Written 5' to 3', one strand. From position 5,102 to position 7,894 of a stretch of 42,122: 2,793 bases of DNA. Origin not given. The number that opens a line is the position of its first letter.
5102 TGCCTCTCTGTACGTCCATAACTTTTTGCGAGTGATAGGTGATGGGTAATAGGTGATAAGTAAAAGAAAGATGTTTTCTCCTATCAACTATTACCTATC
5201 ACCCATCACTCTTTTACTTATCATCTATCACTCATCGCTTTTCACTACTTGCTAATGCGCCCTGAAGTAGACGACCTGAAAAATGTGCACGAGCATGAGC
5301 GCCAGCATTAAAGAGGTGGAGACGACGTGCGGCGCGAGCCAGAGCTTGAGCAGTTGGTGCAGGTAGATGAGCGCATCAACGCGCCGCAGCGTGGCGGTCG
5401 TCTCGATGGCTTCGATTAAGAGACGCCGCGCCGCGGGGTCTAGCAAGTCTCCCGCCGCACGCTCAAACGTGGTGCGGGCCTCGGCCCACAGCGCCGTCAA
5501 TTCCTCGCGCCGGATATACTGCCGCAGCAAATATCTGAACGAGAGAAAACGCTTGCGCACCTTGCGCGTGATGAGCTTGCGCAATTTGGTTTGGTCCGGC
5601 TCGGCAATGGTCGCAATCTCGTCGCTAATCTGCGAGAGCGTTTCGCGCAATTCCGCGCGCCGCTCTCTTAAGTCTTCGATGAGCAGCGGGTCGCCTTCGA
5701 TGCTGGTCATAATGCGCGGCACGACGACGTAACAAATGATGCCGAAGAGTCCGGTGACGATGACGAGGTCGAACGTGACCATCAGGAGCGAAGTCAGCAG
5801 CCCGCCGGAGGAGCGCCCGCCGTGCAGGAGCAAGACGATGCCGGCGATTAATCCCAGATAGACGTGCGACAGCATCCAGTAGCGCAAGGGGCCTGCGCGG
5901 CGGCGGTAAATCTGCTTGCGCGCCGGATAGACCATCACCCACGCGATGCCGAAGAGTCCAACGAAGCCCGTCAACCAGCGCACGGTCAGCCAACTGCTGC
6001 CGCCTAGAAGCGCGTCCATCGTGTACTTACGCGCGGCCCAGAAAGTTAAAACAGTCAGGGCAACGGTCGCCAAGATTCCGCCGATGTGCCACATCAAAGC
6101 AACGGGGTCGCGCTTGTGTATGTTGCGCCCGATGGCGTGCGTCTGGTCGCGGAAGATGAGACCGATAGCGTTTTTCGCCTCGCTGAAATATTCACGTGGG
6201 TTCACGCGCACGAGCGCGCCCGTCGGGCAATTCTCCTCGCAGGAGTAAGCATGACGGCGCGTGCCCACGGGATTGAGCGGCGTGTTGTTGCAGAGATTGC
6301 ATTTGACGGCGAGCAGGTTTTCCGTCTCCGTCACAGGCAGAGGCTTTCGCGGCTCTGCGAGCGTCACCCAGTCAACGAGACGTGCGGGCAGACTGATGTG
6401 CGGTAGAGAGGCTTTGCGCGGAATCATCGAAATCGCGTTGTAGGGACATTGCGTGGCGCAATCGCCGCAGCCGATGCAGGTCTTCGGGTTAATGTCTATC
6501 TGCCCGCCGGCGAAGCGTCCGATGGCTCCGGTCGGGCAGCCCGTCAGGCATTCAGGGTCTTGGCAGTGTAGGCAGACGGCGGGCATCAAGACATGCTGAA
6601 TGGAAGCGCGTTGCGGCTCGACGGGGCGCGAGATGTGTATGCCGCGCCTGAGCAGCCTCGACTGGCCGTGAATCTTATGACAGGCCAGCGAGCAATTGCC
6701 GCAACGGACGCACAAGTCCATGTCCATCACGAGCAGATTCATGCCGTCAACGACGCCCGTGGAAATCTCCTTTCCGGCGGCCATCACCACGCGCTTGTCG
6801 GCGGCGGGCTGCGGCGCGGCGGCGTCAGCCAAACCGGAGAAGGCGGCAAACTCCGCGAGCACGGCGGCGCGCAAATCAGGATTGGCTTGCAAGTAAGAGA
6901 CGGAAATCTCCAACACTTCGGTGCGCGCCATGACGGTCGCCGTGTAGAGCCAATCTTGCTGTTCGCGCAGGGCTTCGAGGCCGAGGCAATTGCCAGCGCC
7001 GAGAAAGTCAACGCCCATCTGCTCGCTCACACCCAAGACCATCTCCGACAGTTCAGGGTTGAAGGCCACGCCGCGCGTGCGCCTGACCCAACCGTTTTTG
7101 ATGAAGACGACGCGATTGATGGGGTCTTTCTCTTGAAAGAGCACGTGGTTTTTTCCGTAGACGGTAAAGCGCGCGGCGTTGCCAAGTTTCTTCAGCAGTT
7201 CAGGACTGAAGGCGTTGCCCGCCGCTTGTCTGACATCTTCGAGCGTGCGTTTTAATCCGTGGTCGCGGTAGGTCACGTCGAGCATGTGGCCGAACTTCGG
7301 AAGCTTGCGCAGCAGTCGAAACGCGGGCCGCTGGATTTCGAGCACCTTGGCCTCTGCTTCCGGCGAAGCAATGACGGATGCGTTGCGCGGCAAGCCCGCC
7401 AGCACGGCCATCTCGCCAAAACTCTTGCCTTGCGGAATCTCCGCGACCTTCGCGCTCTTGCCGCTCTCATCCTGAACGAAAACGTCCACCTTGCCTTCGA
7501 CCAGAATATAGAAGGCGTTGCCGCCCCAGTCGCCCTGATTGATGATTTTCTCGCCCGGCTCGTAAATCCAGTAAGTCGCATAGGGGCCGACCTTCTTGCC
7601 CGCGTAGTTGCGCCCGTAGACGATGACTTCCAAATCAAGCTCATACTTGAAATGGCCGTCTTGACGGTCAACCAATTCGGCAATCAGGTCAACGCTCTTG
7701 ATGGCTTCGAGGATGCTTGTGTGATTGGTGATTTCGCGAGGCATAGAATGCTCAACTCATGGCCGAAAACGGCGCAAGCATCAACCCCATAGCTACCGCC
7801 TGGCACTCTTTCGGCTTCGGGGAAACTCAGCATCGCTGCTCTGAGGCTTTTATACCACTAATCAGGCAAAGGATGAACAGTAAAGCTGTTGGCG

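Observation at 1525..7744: Three-gene module that reads as a signal-gated transmembrane electron wire (cNMP + FHA inputs fused to redox subunits)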

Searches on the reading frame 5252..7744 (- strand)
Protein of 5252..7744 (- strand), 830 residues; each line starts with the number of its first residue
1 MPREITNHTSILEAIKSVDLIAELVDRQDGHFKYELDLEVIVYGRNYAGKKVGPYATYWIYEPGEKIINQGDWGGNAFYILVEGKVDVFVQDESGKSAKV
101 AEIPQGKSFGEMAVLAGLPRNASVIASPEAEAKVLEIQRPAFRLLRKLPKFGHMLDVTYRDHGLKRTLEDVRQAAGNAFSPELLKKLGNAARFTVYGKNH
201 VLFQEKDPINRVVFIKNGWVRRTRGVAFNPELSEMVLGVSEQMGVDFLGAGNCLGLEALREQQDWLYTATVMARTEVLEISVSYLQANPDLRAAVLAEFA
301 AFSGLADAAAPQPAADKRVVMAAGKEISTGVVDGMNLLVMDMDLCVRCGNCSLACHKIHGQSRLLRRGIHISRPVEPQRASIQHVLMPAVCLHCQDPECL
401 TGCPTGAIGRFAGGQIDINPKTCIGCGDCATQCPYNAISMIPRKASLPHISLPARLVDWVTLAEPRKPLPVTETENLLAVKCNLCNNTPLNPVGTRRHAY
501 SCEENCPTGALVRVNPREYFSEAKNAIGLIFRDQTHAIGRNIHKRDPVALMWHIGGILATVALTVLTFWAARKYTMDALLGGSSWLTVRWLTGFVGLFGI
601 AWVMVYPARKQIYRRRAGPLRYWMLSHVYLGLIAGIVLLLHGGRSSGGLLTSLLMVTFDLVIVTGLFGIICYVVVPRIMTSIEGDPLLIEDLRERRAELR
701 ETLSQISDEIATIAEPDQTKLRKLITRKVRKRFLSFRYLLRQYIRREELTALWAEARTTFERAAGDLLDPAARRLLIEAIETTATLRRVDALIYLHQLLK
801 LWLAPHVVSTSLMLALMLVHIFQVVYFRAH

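Call 3: search_protein_families(library=pfam, proteins=[window:5252-7744:-], max_evalue=0.1)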
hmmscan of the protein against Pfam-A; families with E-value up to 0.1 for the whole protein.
window:5252-7744:- (830 aa): 13 families
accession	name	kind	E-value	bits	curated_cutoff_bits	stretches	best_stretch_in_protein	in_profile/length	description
PF00027.35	cNMP_binding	-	7.3e-26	90.4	27.5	2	61-143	4-83/89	Cyclic nucleotide-binding domain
PF12838.12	Fer4_7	-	1.6e-10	41.7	27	3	422-510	1-52/52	4Fe-4S dicluster domain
PF12837.12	Fer4_6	-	6.9e-10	38.8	25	2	416-438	2-24/24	4Fe-4S binding domain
PF00037.32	Fer4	-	8.1e-10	38.5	21.1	2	417-439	2-24/24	4Fe-4S binding domain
PF13237.11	Fer4_10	-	4.5e-09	36.6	25.5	1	386-434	4-53/53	4Fe-4S dicluster domain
PF13187.11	Fer4_9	-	1.2e-08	35.3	27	1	391-438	2-52/52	4Fe-4S dicluster domain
PF13247.11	Fer4_11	-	1e-06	29.3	26.2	1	384-439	3-60/100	4Fe-4S dicluster domain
PF13484.11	Fer4_16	-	2.4e-05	25.4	30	1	423-441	2-20/66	4Fe-4S double cluster binding domain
PF13534.11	Fer4_17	-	3e-05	24.9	22.2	1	423-486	2-50/61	4Fe-4S dicluster domain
PF25160.1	LdpA_Fe-S-bd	-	0.00013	22.1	27.6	1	393-441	4-46/49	LdpA Fe-S cluster-binding domain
PF12797.12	Fer4_2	-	0.00052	20.3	24.5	2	418-435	5-22/22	4Fe-4S binding domain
PF14697.11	Fer4_21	-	0.002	18.7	35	1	389-440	6-59/59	4Fe-4S dicluster domain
PF12798.12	Fer4_3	-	0.071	14.4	27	1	423-437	1-15/15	4Fe-4S binding domain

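Call 4: search_protein_families(library=ncbifam, proteins=[window:5252-7744:-], max_evalue=0.1)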
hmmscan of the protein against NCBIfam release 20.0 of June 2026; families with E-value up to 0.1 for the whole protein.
window:5252-7744:- (830 aa): 85 families (the best 25 are shown)
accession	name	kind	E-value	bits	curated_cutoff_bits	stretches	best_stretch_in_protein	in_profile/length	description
NF041715.1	arsenate_red_ArrB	equivalog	1.4e-16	60.7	450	1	338-441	5-107/233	arsenate respiratory reductase iron-sulfur subunit ArrB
NF045797.1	DsrO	equivalog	1.1e-14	54.4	200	1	338-442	46-154/235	sulfate reduction electron transfer complex DsrMKJOP subunit DsrO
TIGR03149.1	cyt_nit_nrfC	equivalog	2.2e-14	53.4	377.6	1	338-444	41-148/225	cytochrome c nitrite reductase Fe-S protein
NF009408.0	PRK12769.1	equivalog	1.4e-13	49.9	1003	1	338-524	5-155/659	formate-dependent uric acid utilization protein AegA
TIGR02951.1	DMSO_dmsB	equivalog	1.9e-13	50.8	214.1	1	340-447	6-121/161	DMSO/selenate family reductase complex B subunit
NF008134.0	PRK10882.1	equivalog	2.1e-13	50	263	2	387-436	109-159/329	hydrogenase 2 operon protein HybA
NF038355.1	FDH3_beta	equivalog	1.4e-12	48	240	1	339-444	6-106/180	formate dehydrogenase FDH3 subunit beta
NF011569.0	PRK14993.1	equivalog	2.1e-12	47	416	1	336-437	44-146/244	tetrathionate reductase subunit TtrB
NF009451.0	PRK12809.1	equivalog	4.6e-11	41.7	1154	1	338-443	5-107/639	formate-dependent uric acid utilization protein YgfT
NF045766.1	PhenlGlyoxDHPadI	equivalog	1.8e-10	40.2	700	1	336-440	5-105/443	NADH-dependent phenylglyoxylate dehydrogenase subunit beta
TIGR04105.1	FeFe_hydrog_B1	subfamily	2.3e-10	39.8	450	1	382-443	104-164/462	monomeric [FeFe] hydrogenase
TIGR01582.1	FDH-beta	equivalog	1.2e-09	37.8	334.7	1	384-438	86-141/283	formate dehydrogenase subunit beta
NF045715.1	sulf_resp_HmcB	equivalog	1.9e-09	37.1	420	1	383-439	99-155/307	sulfate respiration complex iron-sulfur protein HmcB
NF058577.1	FdxA_fam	equivalog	3e-09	36.9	65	2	391-437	9-52/52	4Fe-4S ferredoxin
NF007658.0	PRK10330.1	equivalog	3.3e-09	36.5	260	1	337-515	4-156/181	electron transport protein HydN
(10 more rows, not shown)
